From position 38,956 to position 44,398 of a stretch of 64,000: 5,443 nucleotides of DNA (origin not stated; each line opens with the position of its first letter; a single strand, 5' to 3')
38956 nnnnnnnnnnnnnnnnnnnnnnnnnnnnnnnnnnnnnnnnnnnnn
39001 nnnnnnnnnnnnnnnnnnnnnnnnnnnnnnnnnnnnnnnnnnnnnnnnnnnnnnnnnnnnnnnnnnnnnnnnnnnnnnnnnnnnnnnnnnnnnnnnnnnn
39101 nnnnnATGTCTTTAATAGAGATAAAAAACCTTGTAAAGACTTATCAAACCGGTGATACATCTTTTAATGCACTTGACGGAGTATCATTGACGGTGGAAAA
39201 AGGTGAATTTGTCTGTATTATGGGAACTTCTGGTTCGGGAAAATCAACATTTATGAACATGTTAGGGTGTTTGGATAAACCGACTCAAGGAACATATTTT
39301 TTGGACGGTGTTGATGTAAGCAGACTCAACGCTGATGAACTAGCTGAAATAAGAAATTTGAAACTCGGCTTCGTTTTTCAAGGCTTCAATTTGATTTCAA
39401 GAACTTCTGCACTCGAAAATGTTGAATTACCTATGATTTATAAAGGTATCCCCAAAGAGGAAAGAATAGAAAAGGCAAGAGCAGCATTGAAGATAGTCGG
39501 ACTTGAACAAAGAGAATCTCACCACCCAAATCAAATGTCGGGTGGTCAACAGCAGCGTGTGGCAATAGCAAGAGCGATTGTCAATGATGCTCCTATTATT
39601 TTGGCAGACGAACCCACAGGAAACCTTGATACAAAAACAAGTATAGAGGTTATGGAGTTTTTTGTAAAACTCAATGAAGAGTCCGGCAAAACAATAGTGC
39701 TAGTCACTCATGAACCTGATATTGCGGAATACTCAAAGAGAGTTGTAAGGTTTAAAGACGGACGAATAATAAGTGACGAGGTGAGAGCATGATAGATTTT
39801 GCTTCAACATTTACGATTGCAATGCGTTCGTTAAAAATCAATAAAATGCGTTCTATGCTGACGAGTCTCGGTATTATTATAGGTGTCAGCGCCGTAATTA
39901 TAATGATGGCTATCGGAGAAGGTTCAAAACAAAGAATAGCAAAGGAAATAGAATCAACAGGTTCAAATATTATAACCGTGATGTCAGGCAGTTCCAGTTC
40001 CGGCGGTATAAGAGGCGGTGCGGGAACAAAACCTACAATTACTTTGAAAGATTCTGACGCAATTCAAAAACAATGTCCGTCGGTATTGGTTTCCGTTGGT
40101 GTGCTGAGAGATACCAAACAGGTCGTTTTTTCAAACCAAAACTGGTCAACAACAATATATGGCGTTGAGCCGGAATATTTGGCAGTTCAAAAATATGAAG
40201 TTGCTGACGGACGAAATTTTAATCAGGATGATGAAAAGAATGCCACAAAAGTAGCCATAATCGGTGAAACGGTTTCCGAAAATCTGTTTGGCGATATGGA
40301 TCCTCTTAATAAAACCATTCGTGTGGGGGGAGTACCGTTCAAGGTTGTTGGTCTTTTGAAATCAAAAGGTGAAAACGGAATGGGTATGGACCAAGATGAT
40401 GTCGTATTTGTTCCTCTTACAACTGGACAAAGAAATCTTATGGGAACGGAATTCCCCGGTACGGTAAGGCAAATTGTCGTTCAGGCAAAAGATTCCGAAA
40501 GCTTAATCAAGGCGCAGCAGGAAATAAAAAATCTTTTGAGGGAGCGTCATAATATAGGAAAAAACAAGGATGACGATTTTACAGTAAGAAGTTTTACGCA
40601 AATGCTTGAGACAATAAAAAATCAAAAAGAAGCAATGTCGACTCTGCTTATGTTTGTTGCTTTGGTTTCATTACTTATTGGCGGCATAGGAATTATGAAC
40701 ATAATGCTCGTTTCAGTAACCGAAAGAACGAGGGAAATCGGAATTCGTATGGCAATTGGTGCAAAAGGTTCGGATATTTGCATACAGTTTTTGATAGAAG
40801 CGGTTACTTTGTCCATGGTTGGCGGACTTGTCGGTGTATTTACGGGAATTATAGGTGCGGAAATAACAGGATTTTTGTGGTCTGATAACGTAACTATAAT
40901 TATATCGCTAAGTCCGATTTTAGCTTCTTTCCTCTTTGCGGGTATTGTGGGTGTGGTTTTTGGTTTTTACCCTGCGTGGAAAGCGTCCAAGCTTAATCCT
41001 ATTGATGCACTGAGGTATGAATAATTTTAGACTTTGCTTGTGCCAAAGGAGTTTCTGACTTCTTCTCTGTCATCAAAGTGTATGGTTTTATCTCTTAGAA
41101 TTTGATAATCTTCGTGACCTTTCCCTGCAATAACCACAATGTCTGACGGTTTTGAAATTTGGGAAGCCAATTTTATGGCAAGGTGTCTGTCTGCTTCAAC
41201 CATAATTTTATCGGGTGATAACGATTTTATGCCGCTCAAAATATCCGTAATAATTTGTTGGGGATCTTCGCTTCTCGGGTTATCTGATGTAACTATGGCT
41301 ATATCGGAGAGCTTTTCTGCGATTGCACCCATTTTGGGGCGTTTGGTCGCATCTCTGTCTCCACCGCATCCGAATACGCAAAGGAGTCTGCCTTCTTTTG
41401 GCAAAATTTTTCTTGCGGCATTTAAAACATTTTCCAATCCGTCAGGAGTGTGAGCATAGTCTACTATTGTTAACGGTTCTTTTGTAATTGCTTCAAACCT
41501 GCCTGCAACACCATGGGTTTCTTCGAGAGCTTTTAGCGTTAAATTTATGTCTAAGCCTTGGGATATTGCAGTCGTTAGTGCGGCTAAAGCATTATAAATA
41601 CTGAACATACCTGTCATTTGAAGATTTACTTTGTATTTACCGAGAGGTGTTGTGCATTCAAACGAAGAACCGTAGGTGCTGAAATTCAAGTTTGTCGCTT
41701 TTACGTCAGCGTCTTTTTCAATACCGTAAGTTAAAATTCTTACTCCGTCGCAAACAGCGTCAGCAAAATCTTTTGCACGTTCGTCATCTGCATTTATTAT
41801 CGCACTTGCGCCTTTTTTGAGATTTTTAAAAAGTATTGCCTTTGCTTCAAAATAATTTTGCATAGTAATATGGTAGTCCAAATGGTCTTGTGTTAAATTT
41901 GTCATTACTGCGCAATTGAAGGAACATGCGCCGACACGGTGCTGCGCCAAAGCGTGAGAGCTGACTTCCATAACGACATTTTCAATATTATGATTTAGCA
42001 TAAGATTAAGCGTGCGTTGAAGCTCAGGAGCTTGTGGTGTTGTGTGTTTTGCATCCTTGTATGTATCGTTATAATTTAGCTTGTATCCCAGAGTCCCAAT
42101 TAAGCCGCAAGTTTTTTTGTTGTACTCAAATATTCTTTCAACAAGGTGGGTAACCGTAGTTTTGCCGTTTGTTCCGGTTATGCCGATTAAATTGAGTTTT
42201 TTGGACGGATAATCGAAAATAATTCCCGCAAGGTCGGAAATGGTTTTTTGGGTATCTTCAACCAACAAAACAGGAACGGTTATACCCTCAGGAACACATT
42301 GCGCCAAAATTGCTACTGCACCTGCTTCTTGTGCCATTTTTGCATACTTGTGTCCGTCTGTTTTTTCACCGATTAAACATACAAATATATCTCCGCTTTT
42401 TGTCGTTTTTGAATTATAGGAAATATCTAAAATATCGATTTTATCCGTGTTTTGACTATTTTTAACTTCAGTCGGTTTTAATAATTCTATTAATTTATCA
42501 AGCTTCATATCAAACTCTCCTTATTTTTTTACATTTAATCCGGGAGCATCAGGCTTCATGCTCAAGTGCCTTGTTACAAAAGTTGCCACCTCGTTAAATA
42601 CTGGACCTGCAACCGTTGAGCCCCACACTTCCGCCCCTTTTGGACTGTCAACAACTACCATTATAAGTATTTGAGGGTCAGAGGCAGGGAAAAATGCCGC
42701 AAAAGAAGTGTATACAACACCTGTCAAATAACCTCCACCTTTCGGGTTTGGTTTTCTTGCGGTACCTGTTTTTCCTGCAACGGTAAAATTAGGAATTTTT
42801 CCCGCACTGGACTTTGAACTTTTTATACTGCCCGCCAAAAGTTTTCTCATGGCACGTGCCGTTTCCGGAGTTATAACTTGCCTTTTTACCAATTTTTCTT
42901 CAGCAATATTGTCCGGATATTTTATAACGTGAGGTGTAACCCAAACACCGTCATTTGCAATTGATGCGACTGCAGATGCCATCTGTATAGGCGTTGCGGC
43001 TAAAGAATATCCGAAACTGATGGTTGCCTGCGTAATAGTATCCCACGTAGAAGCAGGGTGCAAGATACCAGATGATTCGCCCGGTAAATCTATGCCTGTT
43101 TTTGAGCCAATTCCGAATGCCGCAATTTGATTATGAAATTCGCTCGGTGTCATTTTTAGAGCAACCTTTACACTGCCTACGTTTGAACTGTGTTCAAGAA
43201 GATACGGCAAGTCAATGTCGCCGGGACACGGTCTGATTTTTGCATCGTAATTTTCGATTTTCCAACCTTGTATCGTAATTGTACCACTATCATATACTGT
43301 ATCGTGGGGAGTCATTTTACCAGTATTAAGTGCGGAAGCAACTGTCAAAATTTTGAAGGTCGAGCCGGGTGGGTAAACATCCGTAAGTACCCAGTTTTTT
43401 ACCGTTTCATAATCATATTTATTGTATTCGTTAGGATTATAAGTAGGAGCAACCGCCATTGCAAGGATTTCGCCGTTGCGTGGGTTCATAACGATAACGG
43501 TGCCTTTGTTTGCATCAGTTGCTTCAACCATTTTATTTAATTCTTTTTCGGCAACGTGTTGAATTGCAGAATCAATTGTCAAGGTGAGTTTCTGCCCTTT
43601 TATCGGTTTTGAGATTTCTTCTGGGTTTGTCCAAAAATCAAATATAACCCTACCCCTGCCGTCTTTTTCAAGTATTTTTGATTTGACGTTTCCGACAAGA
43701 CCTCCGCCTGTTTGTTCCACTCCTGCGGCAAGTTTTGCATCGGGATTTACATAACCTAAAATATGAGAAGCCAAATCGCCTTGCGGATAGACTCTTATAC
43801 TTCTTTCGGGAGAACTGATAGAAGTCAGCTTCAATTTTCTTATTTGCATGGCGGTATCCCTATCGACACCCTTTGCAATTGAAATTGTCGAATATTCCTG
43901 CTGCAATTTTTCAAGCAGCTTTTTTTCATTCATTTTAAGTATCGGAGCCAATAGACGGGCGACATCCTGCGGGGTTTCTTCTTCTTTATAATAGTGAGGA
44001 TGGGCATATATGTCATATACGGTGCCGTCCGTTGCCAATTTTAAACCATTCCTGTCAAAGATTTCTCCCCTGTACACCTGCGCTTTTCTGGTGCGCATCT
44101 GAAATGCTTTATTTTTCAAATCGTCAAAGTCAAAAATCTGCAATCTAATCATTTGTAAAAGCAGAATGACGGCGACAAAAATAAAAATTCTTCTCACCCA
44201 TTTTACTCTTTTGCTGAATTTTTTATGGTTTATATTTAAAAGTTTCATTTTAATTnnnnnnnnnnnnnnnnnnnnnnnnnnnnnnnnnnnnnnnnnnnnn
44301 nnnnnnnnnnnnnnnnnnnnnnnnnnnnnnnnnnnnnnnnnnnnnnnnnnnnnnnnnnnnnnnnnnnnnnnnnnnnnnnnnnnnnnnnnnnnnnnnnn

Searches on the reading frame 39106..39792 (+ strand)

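Call 51: search_protein_families(library=pfam, proteins=[window:39106-39792:+], max_evalue=0.00001)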
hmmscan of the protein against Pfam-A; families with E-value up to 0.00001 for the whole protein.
window:39106-39792:+ (228 aa): 2 families
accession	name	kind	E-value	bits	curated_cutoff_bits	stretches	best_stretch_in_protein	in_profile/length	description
PF00005.33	ABC_tran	-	1.6e-33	116.7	25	1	23-171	1-136/137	ABC transporter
PF02463.25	SMC_N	-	3.8e-06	26.9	40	0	34-215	25-210/220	RecF/RecN/SMC N terminal domain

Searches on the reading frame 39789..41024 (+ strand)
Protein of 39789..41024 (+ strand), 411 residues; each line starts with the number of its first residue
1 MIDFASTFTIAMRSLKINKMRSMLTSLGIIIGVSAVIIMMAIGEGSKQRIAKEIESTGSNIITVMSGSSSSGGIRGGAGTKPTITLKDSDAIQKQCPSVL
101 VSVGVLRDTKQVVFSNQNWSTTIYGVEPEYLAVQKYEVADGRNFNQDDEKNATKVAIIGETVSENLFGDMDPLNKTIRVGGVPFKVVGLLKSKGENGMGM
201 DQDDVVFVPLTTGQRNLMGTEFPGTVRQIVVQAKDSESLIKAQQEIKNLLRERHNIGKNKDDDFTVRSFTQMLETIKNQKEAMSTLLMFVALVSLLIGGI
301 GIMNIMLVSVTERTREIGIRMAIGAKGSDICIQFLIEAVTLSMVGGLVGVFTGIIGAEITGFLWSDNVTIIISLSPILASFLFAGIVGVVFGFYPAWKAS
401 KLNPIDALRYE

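Call 51: search_protein_families(library=pfam, proteins=[window:39789-41024:+], max_evalue=0.00001)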
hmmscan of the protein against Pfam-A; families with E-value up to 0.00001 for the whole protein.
window:39789-41024:+ (411 aa): 2 families
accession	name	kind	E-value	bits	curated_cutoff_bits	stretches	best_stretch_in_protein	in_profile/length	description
PF12704.14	MacB_PCD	-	4.3e-52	177.9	27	1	22-248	1-206/207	MacB-like periplasmic core domain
PF02687.27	FtsX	-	3.1e-19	69.6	25.5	1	288-404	1-120/120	FtsX-like permease C-terminal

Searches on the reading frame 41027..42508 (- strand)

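Call 52: search_protein_families(library=pfam, proteins=[window:41027-42508:-], max_evalue=0.00001)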
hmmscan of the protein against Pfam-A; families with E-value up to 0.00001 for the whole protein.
window:41027-42508:- (493 aa): 2 families
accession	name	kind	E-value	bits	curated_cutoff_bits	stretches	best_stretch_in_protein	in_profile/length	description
PF08245.18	Mur_ligase_M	-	5.7e-59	199.9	24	1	110-313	1-199/200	Mur ligase middle domain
PF02875.26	Mur_ligase_C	-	2.8e-31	109.4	28.4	1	336-464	1-127/127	Mur ligase, glutamate ligase domain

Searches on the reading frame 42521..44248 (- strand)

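Call 52: search_protein_families(library=pfam, proteins=[window:42521-44248:-], max_evalue=0.00001)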
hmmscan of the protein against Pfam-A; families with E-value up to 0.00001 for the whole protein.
window:42521-44248:- (575 aa): 2 families
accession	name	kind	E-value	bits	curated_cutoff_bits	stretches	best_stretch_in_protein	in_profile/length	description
PF00905.27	Transpeptidase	-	1.5e-78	264.5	22.1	1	249-554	1-297/299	Penicillin binding protein transpeptidase domain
PF03717.20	PBP_dimer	-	1.1e-19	72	24.4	1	57-170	3-126/180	Penicillin-binding Protein dimerisation domain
